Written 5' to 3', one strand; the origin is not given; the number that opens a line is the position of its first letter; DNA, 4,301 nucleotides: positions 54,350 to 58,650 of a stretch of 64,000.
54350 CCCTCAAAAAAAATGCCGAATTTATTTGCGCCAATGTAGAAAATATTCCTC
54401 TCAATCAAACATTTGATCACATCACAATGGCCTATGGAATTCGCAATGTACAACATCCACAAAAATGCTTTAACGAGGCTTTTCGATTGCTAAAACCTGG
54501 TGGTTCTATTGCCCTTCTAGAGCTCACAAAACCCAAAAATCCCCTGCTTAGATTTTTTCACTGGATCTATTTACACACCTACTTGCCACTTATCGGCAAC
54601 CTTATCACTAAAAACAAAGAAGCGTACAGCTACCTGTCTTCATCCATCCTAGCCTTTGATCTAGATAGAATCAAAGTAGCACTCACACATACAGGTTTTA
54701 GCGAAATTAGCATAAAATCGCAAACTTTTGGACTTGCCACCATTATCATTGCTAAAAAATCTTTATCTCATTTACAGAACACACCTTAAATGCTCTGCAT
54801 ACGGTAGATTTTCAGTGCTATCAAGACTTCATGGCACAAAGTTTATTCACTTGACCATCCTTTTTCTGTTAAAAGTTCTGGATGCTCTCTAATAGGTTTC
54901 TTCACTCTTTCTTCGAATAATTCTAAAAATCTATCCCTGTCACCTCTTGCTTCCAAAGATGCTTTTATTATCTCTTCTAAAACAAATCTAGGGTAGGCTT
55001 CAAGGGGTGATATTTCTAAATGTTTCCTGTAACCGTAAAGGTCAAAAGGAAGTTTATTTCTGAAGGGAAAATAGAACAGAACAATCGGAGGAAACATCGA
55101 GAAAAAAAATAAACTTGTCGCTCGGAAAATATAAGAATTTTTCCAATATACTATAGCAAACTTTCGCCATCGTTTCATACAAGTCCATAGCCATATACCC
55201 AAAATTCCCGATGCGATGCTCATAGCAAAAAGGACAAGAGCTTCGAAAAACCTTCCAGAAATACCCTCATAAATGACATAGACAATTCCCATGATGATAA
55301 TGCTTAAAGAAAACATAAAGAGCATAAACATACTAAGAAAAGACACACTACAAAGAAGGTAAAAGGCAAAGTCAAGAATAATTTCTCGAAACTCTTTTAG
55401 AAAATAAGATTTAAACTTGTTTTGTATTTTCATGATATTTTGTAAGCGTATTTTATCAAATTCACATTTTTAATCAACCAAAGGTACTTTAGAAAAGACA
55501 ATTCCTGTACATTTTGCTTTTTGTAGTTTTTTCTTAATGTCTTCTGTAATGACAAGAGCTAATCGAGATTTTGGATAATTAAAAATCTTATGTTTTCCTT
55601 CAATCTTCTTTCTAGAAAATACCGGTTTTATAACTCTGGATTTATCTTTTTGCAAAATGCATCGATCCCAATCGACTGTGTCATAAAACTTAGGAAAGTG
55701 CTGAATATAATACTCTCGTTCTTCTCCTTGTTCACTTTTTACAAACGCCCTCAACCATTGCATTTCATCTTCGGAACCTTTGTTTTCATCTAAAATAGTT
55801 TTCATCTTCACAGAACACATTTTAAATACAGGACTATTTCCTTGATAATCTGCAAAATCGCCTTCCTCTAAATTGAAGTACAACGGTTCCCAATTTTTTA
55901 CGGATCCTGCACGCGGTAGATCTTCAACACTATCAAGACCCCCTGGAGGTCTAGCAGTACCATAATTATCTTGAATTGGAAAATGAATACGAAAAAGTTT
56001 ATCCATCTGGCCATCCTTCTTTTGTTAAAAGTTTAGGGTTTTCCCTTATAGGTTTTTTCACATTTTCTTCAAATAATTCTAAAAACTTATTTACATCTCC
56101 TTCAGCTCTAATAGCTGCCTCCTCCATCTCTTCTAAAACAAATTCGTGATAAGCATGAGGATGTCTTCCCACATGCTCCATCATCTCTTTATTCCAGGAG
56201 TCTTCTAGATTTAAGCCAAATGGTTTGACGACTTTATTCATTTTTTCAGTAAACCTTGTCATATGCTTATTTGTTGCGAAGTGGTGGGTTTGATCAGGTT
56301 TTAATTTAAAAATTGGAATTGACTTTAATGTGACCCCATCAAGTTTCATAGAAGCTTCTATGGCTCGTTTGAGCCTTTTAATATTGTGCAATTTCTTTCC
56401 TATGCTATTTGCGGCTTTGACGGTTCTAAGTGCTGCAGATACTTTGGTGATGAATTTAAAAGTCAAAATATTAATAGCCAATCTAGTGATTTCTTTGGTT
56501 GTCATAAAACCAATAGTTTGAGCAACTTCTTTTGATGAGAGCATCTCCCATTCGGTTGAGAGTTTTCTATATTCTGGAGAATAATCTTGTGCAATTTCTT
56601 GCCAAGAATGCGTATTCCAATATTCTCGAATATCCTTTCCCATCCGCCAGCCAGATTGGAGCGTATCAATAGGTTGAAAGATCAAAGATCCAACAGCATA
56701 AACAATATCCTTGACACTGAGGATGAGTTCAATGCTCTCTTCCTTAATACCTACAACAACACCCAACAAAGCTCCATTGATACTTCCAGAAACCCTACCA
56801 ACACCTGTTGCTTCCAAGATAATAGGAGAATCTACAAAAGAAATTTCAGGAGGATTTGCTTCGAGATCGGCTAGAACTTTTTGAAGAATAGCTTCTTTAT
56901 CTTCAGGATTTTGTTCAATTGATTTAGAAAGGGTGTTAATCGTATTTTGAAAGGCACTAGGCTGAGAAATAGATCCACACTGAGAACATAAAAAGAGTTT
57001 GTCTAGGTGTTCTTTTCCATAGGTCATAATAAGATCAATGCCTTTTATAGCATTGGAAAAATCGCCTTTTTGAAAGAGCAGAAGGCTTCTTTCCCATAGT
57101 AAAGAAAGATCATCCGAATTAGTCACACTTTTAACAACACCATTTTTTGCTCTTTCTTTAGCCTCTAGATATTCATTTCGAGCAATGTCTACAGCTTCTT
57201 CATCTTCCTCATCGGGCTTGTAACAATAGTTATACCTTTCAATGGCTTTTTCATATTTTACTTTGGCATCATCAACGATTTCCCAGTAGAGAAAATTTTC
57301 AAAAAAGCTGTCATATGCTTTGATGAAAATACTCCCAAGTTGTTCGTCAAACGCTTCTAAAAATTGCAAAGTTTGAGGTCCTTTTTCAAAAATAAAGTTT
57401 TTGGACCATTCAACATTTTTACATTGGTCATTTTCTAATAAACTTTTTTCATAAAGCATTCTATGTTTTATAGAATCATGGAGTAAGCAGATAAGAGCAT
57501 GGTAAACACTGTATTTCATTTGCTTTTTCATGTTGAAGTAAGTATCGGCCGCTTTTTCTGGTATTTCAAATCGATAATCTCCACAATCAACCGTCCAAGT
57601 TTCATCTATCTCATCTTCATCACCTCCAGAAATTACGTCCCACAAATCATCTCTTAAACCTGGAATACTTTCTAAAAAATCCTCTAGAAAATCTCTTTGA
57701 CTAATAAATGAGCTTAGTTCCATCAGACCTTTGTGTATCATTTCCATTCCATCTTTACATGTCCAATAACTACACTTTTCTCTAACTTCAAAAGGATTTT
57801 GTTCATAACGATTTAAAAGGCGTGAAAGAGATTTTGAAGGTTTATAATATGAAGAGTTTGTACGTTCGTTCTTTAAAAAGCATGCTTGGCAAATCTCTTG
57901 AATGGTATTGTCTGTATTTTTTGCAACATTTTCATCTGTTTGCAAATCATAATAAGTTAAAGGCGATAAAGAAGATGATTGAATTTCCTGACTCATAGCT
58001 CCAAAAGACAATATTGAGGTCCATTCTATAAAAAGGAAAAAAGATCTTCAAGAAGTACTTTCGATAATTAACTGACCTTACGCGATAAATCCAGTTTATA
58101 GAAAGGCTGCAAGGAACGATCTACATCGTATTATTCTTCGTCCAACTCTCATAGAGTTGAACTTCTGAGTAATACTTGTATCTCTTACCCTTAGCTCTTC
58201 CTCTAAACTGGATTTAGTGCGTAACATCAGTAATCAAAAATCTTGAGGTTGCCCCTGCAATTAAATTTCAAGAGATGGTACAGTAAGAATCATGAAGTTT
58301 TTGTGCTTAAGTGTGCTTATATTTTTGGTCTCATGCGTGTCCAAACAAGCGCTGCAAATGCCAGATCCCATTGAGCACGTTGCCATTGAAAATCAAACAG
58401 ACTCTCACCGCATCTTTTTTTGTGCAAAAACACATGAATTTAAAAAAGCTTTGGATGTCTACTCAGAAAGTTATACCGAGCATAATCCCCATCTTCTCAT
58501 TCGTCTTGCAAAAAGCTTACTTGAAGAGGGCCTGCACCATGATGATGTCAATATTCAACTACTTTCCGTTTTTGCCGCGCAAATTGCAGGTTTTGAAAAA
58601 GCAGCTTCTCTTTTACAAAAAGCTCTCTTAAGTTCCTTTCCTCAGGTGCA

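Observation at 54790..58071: Polymorphic toxin-immunity cassette (AHH-like HNH nuclease + Imm11-like gene) in a chlamydia-like genome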

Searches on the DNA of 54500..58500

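Call 61: search_rna_families(source=window, start=54500, end=58500, threshold=evalue, max_evalue=1)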
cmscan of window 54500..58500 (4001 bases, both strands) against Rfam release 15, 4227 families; matches with E-value up to 1: 0.
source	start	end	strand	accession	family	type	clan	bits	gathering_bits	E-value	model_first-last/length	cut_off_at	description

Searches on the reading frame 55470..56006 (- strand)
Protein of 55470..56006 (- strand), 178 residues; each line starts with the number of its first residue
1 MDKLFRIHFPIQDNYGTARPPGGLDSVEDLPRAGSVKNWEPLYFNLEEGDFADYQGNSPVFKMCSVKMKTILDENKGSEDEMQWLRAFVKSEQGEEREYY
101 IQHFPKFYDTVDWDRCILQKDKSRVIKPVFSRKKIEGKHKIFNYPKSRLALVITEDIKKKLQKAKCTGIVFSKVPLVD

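Call 3: search_protein_families(library=pfam, proteins=[window:55470-56006:-], max_evalue=1)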
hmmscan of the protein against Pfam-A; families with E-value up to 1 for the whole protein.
window:55470-56006:- (178 aa): 2 families
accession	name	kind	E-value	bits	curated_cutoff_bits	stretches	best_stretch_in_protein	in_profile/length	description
PF07791.16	Imm11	-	5.3e-06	26.3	22.1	1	41-174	49-192/194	Immunity protein family (Imm11)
PF07598.16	DUF1561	-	0.019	13.7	25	1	33-62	209-238/625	Protein of unknown function (DUF1561)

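Call 4: search_protein_families(library=ncbifam, proteins=[window:55470-56006:-], max_evalue=1)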
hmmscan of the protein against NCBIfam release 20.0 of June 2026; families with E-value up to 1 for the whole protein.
window:55470-56006:- (178 aa): 0 families

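Call 7: find_encoding_contigs(protein=window:55470-56006:-, flank=10000, max_places=6)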
Protein window:55470-56006:- (178 aa): 2 contigs read that carry it; 2 places shown.
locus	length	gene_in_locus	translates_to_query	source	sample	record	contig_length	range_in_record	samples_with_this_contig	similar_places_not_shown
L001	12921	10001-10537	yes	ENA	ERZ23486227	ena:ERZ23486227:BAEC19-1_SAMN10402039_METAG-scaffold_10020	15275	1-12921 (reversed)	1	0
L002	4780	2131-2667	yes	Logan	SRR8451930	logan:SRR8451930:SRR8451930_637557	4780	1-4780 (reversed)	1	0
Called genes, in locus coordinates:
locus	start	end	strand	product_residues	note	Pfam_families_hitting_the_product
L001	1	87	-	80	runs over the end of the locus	PF02609:Exonuc_VII_S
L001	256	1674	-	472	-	PF13742:tRNA_anti_2, PF01336:tRNA_anti-codon, PF02601:Exonuc_VII_L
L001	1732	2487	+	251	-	PF00121:TIM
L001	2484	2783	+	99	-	PF03840:SecG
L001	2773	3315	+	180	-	PF01327:Pep_deformylase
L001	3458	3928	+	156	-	-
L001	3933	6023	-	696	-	-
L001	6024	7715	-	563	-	PF02985:HEAT (faint), PF13646:HEAT_2 (weak)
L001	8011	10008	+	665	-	PF14412:AHH (weak)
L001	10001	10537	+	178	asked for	PF07791:Imm11 (faint)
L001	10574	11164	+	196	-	-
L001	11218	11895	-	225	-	PF01209:Ubie_methyltran, PF05175:MTS (weak), PF13489:Methyltransf_23, PF13847:Methyltransf_31, PF08241:Methyltransf_11, PF08242:Methyltransf_12, PF13649:Methyltransf_25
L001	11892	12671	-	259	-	PF02621:VitK2_biosynth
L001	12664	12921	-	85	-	?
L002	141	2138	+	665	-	PF14412:AHH (weak)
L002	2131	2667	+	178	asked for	PF07791:Imm11 (faint)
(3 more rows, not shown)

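Call 12: find_homologous_proteins(query=window:55470-56006:-, max_evalue=0.01)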
Query window:55470-56006:- (178 aa): 5 proteins with E <= 0.01 among 47 candidates.
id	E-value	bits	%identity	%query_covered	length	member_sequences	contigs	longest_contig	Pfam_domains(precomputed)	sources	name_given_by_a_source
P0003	6.3e-118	409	100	100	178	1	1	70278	PF07791.17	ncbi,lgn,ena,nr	ncbi:MAG: hypothetical protein K940chlam8_00057 [Chlamydiae bacterium]|nr:hypothetical protein [Chla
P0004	3.6e-82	292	71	100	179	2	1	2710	-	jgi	jgi:hypothetical protein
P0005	2.2e-73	264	69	100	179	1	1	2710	PF07791.17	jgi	jgi:hypothetical protein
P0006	1.7e-44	170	72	60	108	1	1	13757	-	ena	-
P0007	1.0e-4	40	27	70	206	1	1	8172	-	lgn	-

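Call 14: find_encoding_contigs(protein=P0004, flank=10000)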
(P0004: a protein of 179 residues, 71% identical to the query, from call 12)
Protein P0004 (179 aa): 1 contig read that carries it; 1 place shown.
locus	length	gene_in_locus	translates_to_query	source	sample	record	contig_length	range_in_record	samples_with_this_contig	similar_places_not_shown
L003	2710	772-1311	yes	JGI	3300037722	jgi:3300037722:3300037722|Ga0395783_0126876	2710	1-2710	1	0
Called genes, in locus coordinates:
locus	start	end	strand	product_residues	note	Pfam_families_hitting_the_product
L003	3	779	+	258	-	?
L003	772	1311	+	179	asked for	-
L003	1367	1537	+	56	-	-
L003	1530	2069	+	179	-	PF07791:Imm11 (weak)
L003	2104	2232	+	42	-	-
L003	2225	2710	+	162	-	?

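Call 15: find_encoding_contigs(protein=P0006, flank=10000)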
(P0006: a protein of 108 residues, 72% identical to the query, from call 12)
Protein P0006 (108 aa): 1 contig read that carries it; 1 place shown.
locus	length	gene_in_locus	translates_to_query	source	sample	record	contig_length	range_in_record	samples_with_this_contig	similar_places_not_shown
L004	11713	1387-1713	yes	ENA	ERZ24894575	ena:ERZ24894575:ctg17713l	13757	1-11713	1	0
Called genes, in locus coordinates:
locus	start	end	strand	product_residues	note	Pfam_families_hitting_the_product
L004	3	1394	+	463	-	?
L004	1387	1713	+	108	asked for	-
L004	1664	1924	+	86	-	-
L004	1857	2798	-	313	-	PF13245:AAA_19, PF13604:AAA_30, PF01443:Viral_helicase1 (weak), PF13538:UvrD_C_2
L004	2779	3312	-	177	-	PF13604:AAA_30, PF13245:AAA_19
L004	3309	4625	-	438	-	PF13361:UvrD_C, PF13538:UvrD_C_2 (faint), PF12705:PDDEXK_1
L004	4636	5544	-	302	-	PF00580:UvrD-helicase, PF13245:AAA_19 (weak)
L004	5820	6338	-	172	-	PF00580:UvrD-helicase, PF13245:AAA_19 (weak)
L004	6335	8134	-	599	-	-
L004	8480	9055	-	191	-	-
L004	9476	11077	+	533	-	PF07690:MFS_1, PF05977:MFS_3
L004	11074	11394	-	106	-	-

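Call 45: search_solved_structures(query=window:55473-56006:-, max_evalue=10, show_alignments=2)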
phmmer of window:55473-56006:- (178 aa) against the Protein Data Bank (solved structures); distinct sequences matched with E-value up to 10: 1.
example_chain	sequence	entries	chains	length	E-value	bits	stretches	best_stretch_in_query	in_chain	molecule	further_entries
7udj_H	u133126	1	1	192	0.032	17.1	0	51-85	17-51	De novo designed helical repeat protein RPB_PEW3_R4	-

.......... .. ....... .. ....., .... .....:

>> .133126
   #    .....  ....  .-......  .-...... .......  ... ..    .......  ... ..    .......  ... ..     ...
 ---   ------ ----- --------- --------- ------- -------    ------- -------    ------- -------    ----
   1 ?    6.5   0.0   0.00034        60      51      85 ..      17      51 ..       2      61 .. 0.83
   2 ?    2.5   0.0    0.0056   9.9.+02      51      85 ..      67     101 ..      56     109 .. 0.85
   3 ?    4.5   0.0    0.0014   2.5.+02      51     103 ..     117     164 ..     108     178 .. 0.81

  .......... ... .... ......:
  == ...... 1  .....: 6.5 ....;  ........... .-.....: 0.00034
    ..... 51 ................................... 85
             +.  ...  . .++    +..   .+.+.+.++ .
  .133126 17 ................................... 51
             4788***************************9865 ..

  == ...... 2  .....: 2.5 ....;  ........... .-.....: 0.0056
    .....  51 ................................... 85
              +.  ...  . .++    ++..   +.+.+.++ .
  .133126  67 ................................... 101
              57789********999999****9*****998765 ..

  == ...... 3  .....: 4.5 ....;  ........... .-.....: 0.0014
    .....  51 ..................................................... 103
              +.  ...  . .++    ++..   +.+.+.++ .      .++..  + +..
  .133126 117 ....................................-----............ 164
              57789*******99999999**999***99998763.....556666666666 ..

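Call 51: search_protein_families(library=pfam, proteins=[P0004, P0005, P0007, L003:2225-2710:+, L004:1387-1713:+, L004:1664-1924:+], max_evalue=0.1)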
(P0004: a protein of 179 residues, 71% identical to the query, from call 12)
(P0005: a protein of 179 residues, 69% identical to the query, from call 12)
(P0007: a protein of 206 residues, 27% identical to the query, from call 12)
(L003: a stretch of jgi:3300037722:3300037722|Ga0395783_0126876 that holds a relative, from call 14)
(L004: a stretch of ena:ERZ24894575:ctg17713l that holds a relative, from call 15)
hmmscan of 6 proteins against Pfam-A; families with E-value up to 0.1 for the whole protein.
P0004 (179 aa): 1 family
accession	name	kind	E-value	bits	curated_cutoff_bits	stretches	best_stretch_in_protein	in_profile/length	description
PF07791.16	Imm11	-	3.3e-05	23.7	22.1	1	90-175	100-192/194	Immunity protein family (Imm11)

P0005 (179 aa): 2 families
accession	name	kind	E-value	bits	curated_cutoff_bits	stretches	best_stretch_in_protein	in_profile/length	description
PF07791.16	Imm11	-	8.9e-08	32.1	22.1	1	51-175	61-192/194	Immunity protein family (Imm11)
PF15570.11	Imm43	-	0.001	19.3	25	1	80-172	97-193/211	Immunity protein 43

P0007 (206 aa): 0 families

L003:2225-2710:+ (162 aa): 1 family
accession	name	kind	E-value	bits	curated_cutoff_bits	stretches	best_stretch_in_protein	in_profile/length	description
PF07791.16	Imm11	-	0.047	13.5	22.1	1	63-160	72-177/194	Immunity protein family (Imm11)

L004:1387-1713:+ (108 aa): 0 families

L004:1664-1924:+ (86 aa): 1 family
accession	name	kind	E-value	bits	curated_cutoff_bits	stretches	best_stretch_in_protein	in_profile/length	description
PF07791.16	Imm11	-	0.0025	17.6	22.1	1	19-83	119-193/194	Immunity protein family (Imm11)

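Call 58: predict_structure(alignment_id=A5)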
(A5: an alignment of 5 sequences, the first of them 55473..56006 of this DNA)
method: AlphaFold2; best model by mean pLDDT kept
length: 178 residues; sequences in the alignment: 5
mean_pLDDT: 37.6   pTM: 0.32
mean pLDDT of the five models: 37.6, 34.8, 33.4, 32.6, 31.2
residues with pLDDT >= 90: 0; 70-90: 0; 50-70: 9; < 50: 169
segments of 3 or more residues with pLDDT < 50: 1-67, 69-72, 77-85, 87-98, 103-162, 164-178
pLDDT, mean of each block of 10 residues (from residue 1): 21 22 32 34 34 41 48 49 48 48 41 40 38 37 31 41 41 26
secondary structure, 60 per line:
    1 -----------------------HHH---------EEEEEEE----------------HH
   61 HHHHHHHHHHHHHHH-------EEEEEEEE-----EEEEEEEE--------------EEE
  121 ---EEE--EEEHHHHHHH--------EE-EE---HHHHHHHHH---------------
elements in order: E36-42 H59-75 E83-90 E96-103 E118-120 E124-126 E129-131 H132-138 H155-163

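Call 60: search_protein_families(library=padloc, proteins=[window:55470-56006:-], max_evalue=0.1)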
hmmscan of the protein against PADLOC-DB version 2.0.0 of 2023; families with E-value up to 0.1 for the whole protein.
window:55470-56006:- (178 aa): 2 families
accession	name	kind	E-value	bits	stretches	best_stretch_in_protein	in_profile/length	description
PDLC04364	PDC-M04B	-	0.00072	17.3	1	55-162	35-139/164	-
PDLC02101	Cas6b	-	0.016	13.1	1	121-165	109-153/218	-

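Call 82: search_protein_families(library=pfam, proteins=[L004:3-1079:+], max_evalue=10)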
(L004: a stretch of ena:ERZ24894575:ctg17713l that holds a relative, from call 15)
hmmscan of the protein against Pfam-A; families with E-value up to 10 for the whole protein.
L004:3-1079:+ (359 aa): 7 families
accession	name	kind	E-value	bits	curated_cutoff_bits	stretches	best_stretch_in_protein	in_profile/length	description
PF07719.23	TPR_2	-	0.00055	20.3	27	1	105-125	5-25/34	Tetratricopeptide repeat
PF14853.12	Fis1_TPR_C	-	0.025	15.2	25.3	0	109-127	9-27/53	Fis1 C-terminal tetratricopeptide repeat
PF00523.23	Fusion_gly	-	0.042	12.6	29.8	1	305-347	96-138/487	Fusion glycoprotein F0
PF00515.34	TPR_1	-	0.071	13.4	27.8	1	107-122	7-22/34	Tetratricopeptide repeat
PF07754.17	HVO_2753_ZBP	-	0.1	12.9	33.2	1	125-142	7-24/46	Small zinc finger protein HVO_2753-like, Zn-binding pocket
PF05605.18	zf-Di19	-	0.2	12.4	27.5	1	134-159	2-27/54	Drought induced 19 protein (Di19), zinc-binding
PF13248.11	Zn_ribbon_3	-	0.2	11.6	27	1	134-145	2-13/26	zinc-ribbon domain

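Call 84: find_related_loci(query=A5, collection=metagenome_contigs, flank=8000)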
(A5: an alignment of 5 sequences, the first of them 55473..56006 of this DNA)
Query A5 (178 aa) in metagenome_contigs; peptide patterns used: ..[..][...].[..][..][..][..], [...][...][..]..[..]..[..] (x = any residue, [..] = any of these).
255 stretches matched a pattern, but none encodes a relative of the query by tblastn (E <= 1e-3).

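Call 96: find_encoding_contigs(protein=P0007, flank=8000)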
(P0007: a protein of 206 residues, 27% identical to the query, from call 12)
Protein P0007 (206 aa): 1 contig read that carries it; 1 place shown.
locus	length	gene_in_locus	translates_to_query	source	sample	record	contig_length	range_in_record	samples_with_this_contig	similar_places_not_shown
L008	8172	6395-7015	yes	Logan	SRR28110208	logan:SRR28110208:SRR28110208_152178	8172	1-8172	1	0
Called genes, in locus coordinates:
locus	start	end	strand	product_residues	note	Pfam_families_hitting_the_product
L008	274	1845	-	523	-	PF18962:Por_Secre_tail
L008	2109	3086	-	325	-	PF00515:TPR_1 (faint), PF07719:TPR_2 (faint), PF13181:TPR_8 (faint), PF13431:TPR_17 (faint)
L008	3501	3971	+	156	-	-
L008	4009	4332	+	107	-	PF09204:Colicin_immun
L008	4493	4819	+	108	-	-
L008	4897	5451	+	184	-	-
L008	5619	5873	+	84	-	-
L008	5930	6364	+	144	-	-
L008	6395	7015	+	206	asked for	-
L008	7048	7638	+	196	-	-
